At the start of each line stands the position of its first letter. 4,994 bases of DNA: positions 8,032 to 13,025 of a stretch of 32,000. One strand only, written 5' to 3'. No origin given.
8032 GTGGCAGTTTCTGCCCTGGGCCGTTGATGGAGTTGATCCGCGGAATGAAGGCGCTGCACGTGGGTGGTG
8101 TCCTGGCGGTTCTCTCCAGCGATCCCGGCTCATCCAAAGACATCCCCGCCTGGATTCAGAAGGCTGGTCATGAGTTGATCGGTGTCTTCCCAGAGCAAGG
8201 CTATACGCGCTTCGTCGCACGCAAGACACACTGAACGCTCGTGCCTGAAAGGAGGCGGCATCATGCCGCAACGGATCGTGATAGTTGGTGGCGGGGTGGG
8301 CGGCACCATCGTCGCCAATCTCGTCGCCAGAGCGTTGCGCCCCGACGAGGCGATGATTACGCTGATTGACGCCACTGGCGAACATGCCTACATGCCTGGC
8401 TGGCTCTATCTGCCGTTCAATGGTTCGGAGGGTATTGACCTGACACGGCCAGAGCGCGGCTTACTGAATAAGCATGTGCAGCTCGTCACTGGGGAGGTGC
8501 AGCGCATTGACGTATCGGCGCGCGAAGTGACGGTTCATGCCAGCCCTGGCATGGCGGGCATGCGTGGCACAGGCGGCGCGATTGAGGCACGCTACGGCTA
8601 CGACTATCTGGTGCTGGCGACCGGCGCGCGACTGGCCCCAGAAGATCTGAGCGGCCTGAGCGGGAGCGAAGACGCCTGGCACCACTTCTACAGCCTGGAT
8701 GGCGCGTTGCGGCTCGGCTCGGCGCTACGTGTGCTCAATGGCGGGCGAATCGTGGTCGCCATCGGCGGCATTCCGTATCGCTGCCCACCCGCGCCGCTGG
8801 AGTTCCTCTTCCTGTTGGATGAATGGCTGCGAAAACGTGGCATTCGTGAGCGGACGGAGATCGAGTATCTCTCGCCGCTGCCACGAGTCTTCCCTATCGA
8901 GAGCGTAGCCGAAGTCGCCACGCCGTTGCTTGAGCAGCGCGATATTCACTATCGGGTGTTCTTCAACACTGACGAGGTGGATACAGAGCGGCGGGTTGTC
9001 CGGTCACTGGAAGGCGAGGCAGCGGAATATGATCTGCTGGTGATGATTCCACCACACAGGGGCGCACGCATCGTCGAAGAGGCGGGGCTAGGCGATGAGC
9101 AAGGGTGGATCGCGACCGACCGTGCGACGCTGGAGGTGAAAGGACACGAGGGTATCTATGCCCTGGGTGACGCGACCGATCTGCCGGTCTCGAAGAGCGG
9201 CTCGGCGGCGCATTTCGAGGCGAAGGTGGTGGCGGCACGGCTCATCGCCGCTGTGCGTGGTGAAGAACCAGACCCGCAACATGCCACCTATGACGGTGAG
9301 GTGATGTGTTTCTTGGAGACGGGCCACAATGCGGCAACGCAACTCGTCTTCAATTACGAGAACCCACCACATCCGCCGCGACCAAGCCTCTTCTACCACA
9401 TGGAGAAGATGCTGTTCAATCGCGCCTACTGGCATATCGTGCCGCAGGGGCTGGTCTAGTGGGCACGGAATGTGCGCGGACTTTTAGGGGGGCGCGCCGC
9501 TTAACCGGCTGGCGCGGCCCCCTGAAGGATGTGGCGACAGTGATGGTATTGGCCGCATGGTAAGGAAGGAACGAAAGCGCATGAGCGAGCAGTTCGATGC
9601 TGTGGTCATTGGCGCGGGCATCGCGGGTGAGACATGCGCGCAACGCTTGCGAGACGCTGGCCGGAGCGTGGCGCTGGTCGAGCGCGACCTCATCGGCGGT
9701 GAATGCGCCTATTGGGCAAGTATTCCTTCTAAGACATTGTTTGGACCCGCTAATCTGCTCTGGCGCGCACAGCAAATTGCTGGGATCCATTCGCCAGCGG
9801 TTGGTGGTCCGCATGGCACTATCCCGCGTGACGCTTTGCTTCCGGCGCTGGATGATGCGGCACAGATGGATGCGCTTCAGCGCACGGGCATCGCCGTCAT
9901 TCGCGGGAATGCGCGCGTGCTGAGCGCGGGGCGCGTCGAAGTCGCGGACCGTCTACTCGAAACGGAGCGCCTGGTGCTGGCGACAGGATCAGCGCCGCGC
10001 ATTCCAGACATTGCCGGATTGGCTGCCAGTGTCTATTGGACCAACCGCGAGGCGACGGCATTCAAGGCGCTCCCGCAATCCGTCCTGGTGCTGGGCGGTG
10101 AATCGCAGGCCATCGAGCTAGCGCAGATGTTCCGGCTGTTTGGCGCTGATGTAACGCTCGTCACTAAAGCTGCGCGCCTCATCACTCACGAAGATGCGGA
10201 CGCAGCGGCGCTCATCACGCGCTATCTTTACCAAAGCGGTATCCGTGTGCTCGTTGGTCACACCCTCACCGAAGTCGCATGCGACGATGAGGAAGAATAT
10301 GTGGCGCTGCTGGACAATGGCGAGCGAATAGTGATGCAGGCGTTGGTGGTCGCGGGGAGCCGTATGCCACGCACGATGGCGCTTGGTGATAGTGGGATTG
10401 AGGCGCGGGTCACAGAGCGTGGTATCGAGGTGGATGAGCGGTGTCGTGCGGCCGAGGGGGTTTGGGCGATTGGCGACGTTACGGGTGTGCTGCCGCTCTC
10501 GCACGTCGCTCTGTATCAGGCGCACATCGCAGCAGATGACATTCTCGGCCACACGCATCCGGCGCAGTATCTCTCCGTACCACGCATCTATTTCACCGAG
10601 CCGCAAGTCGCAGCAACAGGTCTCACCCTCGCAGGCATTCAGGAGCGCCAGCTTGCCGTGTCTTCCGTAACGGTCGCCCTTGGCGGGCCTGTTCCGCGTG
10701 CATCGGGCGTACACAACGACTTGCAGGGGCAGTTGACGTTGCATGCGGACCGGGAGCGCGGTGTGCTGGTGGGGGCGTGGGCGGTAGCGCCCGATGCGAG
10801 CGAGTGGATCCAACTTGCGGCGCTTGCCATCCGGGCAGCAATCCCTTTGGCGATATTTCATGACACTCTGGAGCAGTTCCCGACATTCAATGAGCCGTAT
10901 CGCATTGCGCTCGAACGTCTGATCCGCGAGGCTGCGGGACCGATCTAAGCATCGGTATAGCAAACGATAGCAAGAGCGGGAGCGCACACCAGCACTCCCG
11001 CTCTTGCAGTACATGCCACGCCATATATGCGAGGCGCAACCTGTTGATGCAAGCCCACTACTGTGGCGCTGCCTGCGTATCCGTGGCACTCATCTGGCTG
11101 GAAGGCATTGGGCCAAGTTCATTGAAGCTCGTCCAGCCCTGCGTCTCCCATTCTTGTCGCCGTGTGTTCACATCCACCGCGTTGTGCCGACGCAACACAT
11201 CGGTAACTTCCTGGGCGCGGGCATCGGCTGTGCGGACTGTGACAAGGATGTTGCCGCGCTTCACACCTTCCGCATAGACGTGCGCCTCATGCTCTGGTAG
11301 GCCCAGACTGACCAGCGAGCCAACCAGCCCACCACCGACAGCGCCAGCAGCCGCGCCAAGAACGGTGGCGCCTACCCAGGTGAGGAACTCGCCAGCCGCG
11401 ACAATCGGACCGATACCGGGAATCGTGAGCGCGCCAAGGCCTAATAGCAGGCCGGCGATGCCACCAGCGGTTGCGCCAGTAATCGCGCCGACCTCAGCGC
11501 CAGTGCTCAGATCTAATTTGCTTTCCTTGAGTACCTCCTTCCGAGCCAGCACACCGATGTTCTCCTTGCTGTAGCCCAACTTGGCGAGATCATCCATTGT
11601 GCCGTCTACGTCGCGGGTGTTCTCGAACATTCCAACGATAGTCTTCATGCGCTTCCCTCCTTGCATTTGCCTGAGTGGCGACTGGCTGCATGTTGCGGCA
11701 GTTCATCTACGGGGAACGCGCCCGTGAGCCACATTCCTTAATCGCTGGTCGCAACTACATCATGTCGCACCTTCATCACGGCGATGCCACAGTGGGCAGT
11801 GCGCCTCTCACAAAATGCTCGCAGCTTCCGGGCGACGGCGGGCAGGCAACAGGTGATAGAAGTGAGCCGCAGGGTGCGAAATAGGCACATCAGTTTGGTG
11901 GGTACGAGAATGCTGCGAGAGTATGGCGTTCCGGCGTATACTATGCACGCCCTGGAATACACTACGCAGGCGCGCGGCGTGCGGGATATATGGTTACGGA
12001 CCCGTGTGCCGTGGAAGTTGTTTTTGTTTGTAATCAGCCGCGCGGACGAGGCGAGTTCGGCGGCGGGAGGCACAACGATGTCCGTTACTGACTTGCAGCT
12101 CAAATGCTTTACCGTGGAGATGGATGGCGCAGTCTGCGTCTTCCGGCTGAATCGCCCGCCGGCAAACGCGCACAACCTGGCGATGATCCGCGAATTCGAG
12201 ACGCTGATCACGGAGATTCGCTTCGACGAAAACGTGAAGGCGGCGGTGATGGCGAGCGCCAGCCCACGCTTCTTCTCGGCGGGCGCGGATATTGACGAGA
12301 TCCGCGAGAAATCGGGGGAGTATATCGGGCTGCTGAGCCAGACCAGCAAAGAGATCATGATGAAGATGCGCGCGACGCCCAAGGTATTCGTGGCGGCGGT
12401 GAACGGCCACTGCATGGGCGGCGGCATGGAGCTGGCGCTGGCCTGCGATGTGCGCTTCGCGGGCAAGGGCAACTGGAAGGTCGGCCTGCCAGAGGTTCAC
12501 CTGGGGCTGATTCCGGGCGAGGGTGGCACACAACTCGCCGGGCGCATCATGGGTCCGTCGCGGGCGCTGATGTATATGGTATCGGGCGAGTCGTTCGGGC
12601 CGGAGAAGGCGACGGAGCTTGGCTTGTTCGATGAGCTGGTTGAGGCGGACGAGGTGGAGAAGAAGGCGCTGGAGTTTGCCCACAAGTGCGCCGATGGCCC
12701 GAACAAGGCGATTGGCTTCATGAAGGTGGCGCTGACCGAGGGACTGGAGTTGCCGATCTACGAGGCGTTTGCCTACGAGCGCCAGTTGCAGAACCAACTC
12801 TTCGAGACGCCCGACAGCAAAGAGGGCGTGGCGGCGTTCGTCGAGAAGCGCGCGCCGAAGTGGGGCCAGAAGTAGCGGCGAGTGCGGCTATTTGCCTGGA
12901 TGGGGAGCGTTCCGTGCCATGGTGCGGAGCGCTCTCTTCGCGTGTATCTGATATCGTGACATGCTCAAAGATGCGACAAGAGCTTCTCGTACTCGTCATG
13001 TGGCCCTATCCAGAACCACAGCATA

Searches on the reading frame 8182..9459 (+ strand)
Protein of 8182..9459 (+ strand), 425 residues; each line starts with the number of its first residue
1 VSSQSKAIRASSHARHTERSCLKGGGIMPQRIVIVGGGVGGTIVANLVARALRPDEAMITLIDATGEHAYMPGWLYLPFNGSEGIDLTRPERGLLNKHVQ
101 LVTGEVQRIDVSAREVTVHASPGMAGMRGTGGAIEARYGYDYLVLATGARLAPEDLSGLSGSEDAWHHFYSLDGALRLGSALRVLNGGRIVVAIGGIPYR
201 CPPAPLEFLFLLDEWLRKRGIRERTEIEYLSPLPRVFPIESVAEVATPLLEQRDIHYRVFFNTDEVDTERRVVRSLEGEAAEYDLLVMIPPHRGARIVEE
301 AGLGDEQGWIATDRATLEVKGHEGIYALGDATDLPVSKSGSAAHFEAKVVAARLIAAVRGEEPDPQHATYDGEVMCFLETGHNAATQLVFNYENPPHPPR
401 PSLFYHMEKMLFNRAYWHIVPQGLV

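Call 15: search_protein_families(library=pfam, proteins=[window:8182-9459:+], max_evalue=0.001)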
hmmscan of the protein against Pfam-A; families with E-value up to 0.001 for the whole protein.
window:8182-9459:+ (425 aa): 2 families
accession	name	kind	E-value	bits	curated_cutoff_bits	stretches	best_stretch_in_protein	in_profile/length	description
PF07992.20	Pyr_redox_2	-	1.7e-16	60.9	26.1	1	31-334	2-278/291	Pyridine nucleotide-disulphide oxidoreductase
PF21706.3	FCSD_central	-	6.1e-05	23.5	27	1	185-290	12-116/116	Sulfide dehydrogenase [flavocytochrome c] flavoprotein chain, central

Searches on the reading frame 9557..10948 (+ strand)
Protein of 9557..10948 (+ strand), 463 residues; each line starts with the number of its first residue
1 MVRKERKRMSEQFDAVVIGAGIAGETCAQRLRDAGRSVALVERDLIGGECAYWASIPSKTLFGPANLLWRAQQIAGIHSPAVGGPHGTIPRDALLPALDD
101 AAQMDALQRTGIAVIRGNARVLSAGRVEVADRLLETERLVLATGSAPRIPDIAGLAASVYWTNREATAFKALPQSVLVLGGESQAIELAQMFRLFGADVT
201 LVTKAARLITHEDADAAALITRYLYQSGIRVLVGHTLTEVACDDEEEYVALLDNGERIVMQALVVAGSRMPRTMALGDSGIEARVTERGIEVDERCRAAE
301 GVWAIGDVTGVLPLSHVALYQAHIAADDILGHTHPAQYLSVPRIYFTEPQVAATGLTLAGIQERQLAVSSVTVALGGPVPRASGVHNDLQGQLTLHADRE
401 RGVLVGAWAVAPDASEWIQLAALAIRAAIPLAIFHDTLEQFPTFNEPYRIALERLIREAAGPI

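Call 15: search_protein_families(library=pfam, proteins=[window:9557-10948:+], max_evalue=0.001)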
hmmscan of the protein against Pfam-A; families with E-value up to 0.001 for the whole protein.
window:9557-10948:+ (463 aa): 10 families
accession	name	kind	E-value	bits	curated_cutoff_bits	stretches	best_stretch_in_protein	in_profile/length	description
PF07992.20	Pyr_redox_2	-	3.6e-46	158.4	26.1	1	14-322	2-291/291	Pyridine nucleotide-disulphide oxidoreductase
PF00070.33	Pyr_redox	-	1.6e-16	61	22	1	175-246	1-72/82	Pyridine nucleotide-disulphide oxidoreductase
PF02852.28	Pyr_redox_dim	-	7.8e-14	52.3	25.3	1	341-448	1-106/110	Pyridine nucleotide-disulphide oxidoreductase, dimerisation domain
PF13738.12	Pyr_redox_3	-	3e-09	37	30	1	16-260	1-257/305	Pyridine nucleotide-disulphide oxidoreductase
PF00890.30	FAD_binding_2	-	5.5e-07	29.6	20.4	1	14-44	1-31/414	FAD binding domain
PF13450.12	NAD_binding_8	-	7.7e-07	29.7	21.9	1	17-57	1-41/68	NAD(P)-binding Rossmann-like domain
PF03486.20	HI0933_like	-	2.7e-06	27.4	50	0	14-43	2-31/244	HI0933-like protein Rossmann domain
PF01266.30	DAO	-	1.4e-05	25.2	27.9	1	14-50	1-38/353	FAD dependent oxidoreductase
PF12831.13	FAD_oxidored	-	2.9e-05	24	27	0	14-50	1-38/416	FAD dependent oxidoreductase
PF13241.12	NAD_binding_7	-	0.00033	21.6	22.1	0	174-248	8-75/104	Putative NAD(P)-binding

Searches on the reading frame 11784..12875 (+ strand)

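Call 15: search_protein_families(library=pfam, proteins=[window:11784-12875:+], max_evalue=0.001)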
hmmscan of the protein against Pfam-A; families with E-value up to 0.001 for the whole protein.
window:11784-12875:+ (363 aa): 2 families
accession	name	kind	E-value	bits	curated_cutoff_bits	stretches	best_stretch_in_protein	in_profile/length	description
PF00378.25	ECH_1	-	2.5e-56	191.2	27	1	114-363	3-251/251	Enoyl-CoA hydratase/isomerase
PF16113.10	ECH_2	-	1.9e-28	100.4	27.2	1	118-293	2-179/335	Enoyl-CoA hydratase/isomerase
